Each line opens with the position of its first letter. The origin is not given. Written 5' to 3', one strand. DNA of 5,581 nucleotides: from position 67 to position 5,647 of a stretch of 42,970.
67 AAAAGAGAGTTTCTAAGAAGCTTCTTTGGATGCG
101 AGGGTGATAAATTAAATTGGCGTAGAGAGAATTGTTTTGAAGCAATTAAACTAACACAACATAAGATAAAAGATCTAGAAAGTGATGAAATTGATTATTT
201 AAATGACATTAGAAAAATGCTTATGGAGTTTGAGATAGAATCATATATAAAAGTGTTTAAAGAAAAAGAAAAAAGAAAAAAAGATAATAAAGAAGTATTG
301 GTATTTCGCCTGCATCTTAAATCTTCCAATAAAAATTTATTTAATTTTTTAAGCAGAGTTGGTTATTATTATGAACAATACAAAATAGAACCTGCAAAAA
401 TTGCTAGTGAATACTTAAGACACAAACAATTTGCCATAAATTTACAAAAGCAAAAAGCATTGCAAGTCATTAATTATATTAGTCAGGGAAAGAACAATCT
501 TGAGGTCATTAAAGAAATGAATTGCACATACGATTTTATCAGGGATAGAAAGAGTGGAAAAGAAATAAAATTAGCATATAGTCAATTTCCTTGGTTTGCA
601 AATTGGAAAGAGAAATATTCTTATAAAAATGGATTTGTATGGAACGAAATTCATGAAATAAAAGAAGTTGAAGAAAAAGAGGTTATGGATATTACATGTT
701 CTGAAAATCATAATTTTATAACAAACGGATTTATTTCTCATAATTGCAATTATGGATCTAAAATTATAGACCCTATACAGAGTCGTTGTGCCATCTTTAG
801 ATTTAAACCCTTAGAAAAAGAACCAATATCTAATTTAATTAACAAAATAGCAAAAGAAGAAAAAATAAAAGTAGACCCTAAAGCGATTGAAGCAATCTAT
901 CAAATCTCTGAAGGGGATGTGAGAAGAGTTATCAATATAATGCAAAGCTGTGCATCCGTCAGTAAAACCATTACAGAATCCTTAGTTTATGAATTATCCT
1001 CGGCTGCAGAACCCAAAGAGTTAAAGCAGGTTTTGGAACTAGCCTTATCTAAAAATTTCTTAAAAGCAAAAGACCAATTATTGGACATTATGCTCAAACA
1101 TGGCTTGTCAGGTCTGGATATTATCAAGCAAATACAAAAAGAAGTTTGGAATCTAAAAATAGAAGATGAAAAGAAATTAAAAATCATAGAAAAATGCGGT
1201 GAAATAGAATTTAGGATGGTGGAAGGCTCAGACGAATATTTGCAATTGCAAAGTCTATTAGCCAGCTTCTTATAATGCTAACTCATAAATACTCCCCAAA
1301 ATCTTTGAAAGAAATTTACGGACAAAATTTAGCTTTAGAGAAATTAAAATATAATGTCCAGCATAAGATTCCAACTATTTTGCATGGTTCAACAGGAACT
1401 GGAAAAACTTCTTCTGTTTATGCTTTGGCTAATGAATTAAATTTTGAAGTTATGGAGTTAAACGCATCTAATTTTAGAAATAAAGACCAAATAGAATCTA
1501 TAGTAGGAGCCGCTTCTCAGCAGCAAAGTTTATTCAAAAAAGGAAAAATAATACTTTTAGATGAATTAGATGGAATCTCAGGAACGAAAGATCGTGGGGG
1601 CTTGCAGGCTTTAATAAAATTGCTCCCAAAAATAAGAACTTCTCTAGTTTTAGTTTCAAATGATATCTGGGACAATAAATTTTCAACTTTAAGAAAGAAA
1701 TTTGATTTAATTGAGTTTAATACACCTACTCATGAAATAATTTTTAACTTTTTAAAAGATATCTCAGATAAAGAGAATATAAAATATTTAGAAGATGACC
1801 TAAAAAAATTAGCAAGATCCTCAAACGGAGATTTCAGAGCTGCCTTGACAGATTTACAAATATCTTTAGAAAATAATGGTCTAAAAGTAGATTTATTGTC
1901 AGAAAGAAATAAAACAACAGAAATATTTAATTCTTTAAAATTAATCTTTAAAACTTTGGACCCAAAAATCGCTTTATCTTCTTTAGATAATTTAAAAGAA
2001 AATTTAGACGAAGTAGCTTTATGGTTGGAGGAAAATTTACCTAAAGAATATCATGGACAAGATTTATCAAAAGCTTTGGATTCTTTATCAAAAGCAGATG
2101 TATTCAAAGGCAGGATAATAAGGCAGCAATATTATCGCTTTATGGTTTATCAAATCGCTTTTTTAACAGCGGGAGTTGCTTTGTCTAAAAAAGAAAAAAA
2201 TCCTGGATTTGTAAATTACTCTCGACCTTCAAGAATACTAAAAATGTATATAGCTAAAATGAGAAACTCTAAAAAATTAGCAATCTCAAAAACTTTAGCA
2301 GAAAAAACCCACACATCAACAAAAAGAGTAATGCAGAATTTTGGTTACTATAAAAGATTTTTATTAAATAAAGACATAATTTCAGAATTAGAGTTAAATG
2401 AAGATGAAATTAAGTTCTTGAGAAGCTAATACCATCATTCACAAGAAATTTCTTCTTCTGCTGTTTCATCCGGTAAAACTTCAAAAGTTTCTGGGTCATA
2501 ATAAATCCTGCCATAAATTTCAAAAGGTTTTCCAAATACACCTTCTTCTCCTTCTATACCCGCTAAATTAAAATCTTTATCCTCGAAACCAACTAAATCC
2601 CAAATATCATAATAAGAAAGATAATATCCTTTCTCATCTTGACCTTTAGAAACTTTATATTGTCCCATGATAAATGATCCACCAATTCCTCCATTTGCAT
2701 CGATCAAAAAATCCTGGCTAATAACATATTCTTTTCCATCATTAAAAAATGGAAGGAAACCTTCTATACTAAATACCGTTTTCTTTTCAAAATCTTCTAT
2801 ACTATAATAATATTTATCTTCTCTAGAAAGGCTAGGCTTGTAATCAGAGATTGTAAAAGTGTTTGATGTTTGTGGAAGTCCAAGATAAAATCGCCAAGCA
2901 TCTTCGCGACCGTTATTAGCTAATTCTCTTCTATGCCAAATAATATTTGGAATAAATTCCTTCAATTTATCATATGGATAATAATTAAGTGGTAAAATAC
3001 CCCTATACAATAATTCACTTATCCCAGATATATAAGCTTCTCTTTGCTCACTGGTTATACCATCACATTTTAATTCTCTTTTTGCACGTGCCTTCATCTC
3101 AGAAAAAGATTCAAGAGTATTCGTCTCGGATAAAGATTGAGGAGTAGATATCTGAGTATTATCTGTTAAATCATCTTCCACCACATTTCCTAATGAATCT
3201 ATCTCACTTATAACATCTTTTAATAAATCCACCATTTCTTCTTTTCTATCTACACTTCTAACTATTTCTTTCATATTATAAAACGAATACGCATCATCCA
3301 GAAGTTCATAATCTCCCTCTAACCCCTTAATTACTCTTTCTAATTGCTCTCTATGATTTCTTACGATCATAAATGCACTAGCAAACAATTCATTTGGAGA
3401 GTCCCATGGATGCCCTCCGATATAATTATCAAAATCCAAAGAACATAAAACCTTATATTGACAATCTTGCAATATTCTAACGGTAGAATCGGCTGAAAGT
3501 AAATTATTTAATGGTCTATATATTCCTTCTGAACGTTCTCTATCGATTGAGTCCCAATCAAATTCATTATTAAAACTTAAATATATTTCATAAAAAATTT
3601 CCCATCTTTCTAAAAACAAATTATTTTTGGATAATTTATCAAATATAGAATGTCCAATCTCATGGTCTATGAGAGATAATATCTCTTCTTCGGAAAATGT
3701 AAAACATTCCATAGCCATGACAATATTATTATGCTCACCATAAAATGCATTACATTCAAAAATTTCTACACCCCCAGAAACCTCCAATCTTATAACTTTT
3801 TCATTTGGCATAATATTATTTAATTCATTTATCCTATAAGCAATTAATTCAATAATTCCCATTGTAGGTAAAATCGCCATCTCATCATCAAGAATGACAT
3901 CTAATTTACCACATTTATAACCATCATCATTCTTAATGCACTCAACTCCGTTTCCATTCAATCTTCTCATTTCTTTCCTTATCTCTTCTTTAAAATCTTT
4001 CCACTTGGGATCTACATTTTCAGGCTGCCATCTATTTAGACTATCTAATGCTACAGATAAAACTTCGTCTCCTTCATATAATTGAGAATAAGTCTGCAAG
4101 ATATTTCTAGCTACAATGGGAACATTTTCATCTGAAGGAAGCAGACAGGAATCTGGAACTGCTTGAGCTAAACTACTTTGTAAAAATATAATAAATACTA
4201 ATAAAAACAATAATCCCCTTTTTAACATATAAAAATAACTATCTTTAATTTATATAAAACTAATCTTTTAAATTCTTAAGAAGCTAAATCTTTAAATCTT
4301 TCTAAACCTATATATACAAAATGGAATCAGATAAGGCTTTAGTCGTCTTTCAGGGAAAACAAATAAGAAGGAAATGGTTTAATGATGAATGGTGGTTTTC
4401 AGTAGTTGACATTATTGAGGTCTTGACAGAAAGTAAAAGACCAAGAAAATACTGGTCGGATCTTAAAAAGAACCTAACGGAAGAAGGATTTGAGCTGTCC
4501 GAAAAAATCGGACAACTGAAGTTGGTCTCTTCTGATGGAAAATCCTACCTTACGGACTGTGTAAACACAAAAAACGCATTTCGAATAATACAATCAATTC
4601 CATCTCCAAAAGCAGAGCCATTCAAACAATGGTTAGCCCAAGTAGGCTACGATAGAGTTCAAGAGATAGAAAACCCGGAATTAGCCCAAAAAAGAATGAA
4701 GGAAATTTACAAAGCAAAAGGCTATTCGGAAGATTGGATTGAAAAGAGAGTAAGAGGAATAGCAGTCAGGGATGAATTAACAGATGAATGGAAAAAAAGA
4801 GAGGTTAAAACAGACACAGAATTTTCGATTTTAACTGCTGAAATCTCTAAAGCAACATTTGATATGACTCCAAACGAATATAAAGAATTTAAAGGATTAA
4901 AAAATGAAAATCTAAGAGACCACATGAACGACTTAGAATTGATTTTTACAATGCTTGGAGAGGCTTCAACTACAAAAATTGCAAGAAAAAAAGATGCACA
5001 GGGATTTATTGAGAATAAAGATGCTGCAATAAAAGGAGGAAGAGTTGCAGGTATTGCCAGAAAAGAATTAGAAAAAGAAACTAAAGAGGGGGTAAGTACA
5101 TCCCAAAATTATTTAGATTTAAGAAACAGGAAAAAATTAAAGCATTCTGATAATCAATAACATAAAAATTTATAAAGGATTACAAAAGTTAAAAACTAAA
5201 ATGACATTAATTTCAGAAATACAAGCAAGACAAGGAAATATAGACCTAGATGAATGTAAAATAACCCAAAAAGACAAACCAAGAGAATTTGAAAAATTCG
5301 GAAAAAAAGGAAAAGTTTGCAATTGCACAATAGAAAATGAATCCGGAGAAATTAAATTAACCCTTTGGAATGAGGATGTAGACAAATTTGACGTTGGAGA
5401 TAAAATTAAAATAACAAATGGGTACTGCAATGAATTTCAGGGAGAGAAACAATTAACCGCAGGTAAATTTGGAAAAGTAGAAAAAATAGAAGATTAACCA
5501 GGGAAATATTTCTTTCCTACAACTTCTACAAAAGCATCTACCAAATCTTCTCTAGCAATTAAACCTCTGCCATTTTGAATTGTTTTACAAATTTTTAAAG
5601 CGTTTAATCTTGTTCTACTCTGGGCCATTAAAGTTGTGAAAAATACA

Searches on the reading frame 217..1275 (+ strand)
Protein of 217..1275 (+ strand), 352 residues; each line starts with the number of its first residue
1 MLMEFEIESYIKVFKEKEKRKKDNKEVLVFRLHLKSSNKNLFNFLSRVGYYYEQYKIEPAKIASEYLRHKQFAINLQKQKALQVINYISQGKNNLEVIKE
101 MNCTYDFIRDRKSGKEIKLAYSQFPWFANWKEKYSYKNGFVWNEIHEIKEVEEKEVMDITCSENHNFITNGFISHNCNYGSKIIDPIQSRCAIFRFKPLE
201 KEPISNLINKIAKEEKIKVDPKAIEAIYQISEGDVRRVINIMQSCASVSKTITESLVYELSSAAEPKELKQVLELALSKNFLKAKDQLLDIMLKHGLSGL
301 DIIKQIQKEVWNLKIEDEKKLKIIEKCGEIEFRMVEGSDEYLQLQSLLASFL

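Call 66: search_protein_families(library=pfam, proteins=[window:217-1275:+], max_evalue=0.0001)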
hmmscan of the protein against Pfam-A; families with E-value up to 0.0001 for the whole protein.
window:217-1275:+ (352 aa): 5 families
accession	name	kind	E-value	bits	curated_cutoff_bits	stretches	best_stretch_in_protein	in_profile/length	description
PF08542.16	Rep_fac_C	-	4.7e-22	78.6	23.6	1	265-350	2-88/88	Replication factor C C-terminal domain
PF25361.1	AAA_lid_RFC1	-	1.2e-10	41.1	34.9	1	203-253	3-53/59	RFC1-like, AAA+ ATPase lid domain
PF14890.11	Intein_splicing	-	1.3e-06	28.7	35.8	1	93-176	114-155/155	Intein splicing domain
PF21960.2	RCF1-5-like_lid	-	2.8e-06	27.6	27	1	207-246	2-42/43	RCF1/5-like, AAA+ ATPase lid domain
PF16193.11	AAA_assoc_2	-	3e-05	24.6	34.3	1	214-254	2-48/81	AAA C-terminal domain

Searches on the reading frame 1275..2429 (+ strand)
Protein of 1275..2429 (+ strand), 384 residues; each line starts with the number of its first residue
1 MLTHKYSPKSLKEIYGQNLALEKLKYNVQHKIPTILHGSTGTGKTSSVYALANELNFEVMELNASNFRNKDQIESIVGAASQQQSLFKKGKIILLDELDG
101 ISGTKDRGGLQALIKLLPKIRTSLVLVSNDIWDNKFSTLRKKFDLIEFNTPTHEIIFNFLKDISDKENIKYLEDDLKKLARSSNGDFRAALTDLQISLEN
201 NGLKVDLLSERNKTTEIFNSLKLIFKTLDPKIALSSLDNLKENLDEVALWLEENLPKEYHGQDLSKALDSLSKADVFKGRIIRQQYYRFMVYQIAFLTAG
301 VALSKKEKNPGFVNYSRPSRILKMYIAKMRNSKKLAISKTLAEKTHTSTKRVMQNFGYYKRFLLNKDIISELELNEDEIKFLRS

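Call 66: search_protein_families(library=pfam, proteins=[window:1275-2429:+], max_evalue=0.0001)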
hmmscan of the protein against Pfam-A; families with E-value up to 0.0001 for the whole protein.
window:1275-2429:+ (384 aa): 2 families
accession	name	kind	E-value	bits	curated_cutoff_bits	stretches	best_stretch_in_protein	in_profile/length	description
PF00004.35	AAA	-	5.4e-14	53.2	21.2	1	35-130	2-110/131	ATPase family associated with various cellular activities (AAA)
PF21960.2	RCF1-5-like_lid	-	1.1e-06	28.9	27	1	159-195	2-39/43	RCF1/5-like, AAA+ ATPase lid domain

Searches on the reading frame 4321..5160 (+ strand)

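Call 66: search_protein_families(library=pfam, proteins=[window:4321-5160:+], max_evalue=0.0001)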
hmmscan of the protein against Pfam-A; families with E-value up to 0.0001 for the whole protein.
window:4321-5160:+ (279 aa): 1 family
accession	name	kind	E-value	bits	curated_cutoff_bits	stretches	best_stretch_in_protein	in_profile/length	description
PF02498.22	Bro-N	-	7.6e-13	49.3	25.6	1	14-107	1-92/96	BRO family, N-terminal domain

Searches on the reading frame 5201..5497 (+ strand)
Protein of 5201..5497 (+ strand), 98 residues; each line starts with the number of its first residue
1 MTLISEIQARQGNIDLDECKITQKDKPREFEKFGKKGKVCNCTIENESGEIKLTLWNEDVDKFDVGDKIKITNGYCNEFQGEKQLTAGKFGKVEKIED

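Call 66: search_protein_families(library=pfam, proteins=[window:5201-5497:+], max_evalue=0.0001)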
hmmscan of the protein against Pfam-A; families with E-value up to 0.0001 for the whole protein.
window:5201-5497:+ (98 aa): 2 families
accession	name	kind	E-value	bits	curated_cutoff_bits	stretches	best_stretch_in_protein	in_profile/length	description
PF21473.3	Ssb-like_OB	-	1.7e-08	35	24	1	22-94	24-96/97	Single-stranded DNA binding protein Ssb-like, OB fold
PF01336.31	tRNA_anti-codon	-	1.7e-08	34.7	27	1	34-89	12-71/75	OB-fold nucleic acid binding domain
